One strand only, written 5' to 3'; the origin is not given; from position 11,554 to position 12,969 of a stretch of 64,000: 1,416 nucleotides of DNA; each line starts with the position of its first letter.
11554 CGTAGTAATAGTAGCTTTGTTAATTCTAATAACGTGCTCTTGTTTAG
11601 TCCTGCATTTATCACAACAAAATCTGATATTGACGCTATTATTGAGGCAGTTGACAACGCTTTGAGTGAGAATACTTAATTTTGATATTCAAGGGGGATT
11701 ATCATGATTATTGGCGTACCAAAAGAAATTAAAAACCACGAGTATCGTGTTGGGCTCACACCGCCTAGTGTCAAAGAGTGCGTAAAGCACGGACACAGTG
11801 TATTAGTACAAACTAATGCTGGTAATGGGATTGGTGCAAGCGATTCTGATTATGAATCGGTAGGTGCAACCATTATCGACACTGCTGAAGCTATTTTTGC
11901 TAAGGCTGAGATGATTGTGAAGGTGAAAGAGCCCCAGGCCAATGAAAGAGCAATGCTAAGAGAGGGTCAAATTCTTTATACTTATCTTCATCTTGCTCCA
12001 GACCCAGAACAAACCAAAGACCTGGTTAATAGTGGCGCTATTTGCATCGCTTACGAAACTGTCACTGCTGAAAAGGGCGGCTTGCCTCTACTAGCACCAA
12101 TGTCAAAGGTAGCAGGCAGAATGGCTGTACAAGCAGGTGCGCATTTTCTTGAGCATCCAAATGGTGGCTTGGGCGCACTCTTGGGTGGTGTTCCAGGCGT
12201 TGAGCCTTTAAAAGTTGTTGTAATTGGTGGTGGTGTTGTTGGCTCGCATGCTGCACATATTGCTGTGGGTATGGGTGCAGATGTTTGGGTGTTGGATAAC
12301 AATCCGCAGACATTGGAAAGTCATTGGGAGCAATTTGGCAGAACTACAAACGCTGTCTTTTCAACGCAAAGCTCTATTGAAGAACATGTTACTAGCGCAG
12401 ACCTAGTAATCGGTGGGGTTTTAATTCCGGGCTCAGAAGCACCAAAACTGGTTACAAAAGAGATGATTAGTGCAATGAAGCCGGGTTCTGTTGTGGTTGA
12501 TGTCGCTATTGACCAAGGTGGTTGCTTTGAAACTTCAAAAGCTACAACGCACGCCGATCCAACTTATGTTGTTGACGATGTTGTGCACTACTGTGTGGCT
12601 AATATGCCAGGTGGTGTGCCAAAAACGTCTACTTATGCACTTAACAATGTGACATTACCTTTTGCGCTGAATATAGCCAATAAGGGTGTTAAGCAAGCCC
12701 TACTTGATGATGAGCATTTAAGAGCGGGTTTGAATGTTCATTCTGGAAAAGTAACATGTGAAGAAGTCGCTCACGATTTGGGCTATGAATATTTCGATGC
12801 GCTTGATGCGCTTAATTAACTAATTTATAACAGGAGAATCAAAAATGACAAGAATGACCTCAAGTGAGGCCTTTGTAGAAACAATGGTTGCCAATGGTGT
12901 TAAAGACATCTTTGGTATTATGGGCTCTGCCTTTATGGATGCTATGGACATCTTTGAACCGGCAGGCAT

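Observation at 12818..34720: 1803-bp perfect direct repeat carrying xsc brackets a 20.1-kb block; deleting the block would recreate a canonical tpa-ald-xsc-pta operon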

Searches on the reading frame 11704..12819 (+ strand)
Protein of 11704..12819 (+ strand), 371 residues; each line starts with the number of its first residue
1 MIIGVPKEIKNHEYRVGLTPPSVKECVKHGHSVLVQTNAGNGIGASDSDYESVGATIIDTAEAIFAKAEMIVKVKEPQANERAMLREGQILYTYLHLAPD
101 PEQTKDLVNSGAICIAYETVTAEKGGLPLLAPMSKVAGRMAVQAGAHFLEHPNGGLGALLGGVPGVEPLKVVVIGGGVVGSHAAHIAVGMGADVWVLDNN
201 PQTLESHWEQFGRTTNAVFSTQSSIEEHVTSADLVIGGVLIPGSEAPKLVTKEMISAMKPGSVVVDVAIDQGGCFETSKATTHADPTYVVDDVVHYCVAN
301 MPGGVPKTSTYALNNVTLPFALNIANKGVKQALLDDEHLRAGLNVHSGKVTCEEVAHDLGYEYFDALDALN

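Call 4: search_protein_families(library=ncbifam, proteins=[window:11704-12819:+], max_evalue=0.00001)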
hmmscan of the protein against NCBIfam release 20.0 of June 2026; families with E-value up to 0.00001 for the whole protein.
window:11704-12819:+ (371 aa): 6 families
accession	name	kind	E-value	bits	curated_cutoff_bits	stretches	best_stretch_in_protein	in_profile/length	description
TIGR00518.1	alaDH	equivalog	3.2e-152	506.7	391.85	1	1-370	1-369/370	alanine dehydrogenase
NF006942.0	PRK09424.1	equivalog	1.4e-50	172.5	383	2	1-204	1-201/510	Re/Si-specific NAD(P)(+) transhydrogenase subunit alpha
TIGR00561.1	pntA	equivalog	4.7e-43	147.6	444.4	2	3-205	2-201/511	Re/Si-specific NAD(P)(+) transhydrogenase subunit alpha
NF006162.0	PRK08306.1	equivalog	1.8e-07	30.8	261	1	170-277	156-253/297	dipicolinate synthase subunit DpsA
TIGR02853.1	spore_dpaA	equivalog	6.7e-07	28.9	319.65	1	170-275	153-248/287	dipicolinic acid synthetase subunit A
NF006374.0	PRK08605.1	subfamily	8.8e-06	25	356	0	167-277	145-243/332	D-lactate dehydrogenase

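Call 48: find_encoding_contigs(protein=window:11704-12819:+, flank=3000, max_places=10)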
Protein window:11704-12819:+ (371 aa): 24 contigs read that carry it; 10 places shown.
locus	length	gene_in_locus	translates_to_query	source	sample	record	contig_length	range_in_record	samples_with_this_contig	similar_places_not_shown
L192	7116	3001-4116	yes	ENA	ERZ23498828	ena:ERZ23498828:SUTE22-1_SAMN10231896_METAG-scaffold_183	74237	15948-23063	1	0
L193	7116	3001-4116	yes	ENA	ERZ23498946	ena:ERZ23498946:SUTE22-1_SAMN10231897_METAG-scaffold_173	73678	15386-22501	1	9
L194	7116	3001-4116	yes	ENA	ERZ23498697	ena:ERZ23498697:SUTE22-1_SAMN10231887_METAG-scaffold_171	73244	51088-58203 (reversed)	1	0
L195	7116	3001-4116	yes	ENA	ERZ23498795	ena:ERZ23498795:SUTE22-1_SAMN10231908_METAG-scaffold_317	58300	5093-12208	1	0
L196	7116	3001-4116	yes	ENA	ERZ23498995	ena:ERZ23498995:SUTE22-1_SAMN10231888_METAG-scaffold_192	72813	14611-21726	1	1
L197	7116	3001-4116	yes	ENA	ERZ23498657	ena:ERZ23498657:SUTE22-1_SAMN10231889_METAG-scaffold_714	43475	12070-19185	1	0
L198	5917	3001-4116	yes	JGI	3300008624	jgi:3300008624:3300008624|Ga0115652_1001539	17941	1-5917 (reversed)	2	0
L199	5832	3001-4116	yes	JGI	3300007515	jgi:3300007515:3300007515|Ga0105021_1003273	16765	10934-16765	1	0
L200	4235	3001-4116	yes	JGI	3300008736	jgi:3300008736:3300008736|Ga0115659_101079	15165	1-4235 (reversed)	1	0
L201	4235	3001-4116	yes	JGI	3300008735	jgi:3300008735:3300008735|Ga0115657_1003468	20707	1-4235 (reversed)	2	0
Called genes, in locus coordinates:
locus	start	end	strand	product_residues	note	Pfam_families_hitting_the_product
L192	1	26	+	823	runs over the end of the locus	PF00070:Pyr_redox (faint), PF00890:FAD_binding_2 (weak), PF01266:DAO, PF04820:Trp_halogenase (faint), PF07992:Pyr_redox_2 (faint), PF16350:FAO_M, PF01571:GCV_T, PF08669:GCV_T_C, +1 more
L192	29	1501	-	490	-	PF00392:GntR, PF00155:Aminotran_1_2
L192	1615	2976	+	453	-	PF00202:Aminotran_3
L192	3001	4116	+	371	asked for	PF05222:AlaDh_PNT_N, PF03446:NAD_binding_2 (faint), PF03807:F420_oxidored (faint), PF01262:AlaDh_PNT_C, PF02826:2-Hacid_dh_C (weak)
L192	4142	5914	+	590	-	PF02776:TPP_enzyme_N, PF00205:TPP_enzyme_M, PF02775:TPP_enzyme_C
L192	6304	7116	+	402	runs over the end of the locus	PF14306:PUA_2, PF01747:ATP-sulfurylase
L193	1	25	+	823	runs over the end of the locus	PF00070:Pyr_redox (faint), PF00890:FAD_binding_2 (weak), PF01266:DAO, PF04820:Trp_halogenase (faint), PF07992:Pyr_redox_2 (faint), PF16350:FAO_M, PF01571:GCV_T, PF08669:GCV_T_C, +1 more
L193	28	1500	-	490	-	PF00392:GntR, PF00155:Aminotran_1_2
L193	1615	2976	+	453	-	PF00202:Aminotran_3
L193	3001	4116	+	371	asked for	PF05222:AlaDh_PNT_N, PF03446:NAD_binding_2 (faint), PF03807:F420_oxidored (faint), PF01262:AlaDh_PNT_C, PF02826:2-Hacid_dh_C (weak)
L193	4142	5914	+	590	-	PF02776:TPP_enzyme_N, PF00205:TPP_enzyme_M, PF02775:TPP_enzyme_C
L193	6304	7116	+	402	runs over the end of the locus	PF14306:PUA_2, PF01747:ATP-sulfurylase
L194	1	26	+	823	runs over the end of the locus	PF00070:Pyr_redox (faint), PF00890:FAD_binding_2 (faint), PF01266:DAO, PF04820:Trp_halogenase (faint), PF07992:Pyr_redox_2 (faint), PF16350:FAO_M, PF01571:GCV_T, PF08669:GCV_T_C, +1 more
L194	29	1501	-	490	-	PF00392:GntR, PF00155:Aminotran_1_2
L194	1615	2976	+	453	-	PF00202:Aminotran_3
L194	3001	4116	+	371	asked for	PF05222:AlaDh_PNT_N, PF03446:NAD_binding_2 (faint), PF03807:F420_oxidored (faint), PF01262:AlaDh_PNT_C, PF02826:2-Hacid_dh_C (weak)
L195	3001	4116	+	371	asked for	PF05222:AlaDh_PNT_N, PF03446:NAD_binding_2 (faint), PF03807:F420_oxidored (faint), PF01262:AlaDh_PNT_C, PF02826:2-Hacid_dh_C (weak)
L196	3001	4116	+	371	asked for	PF05222:AlaDh_PNT_N, PF03446:NAD_binding_2 (faint), PF03807:F420_oxidored (faint), PF01262:AlaDh_PNT_C, PF02826:2-Hacid_dh_C (weak)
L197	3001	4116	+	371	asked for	PF05222:AlaDh_PNT_N, PF03446:NAD_binding_2 (faint), PF03807:F420_oxidored (faint), PF01262:AlaDh_PNT_C, PF02826:2-Hacid_dh_C (weak)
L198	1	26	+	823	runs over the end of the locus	PF00070:Pyr_redox (faint), PF00890:FAD_binding_2 (weak), PF01266:DAO, PF04820:Trp_halogenase (faint), PF07992:Pyr_redox_2 (faint), PF16350:FAO_M, PF01571:GCV_T, PF08669:GCV_T_C, +1 more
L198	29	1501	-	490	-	PF00392:GntR, PF00155:Aminotran_1_2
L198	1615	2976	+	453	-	PF00202:Aminotran_3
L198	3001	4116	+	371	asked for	PF05222:AlaDh_PNT_N, PF03446:NAD_binding_2 (faint), PF03807:F420_oxidored (faint), PF01262:AlaDh_PNT_C, PF02826:2-Hacid_dh_C (weak)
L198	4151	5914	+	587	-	PF02776:TPP_enzyme_N, PF00205:TPP_enzyme_M, PF02775:TPP_enzyme_C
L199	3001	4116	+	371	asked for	PF05222:AlaDh_PNT_N, PF03446:NAD_binding_2 (faint), PF03807:F420_oxidored (faint), PF01262:AlaDh_PNT_C, PF02826:2-Hacid_dh_C (weak)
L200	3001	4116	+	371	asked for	PF05222:AlaDh_PNT_N, PF03446:NAD_binding_2 (faint), PF03807:F420_oxidored (faint), PF01262:AlaDh_PNT_C, PF02826:2-Hacid_dh_C (weak)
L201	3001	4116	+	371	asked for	PF05222:AlaDh_PNT_N, PF03446:NAD_binding_2 (faint), PF03807:F420_oxidored (faint), PF01262:AlaDh_PNT_C, PF02826:2-Hacid_dh_C (weak)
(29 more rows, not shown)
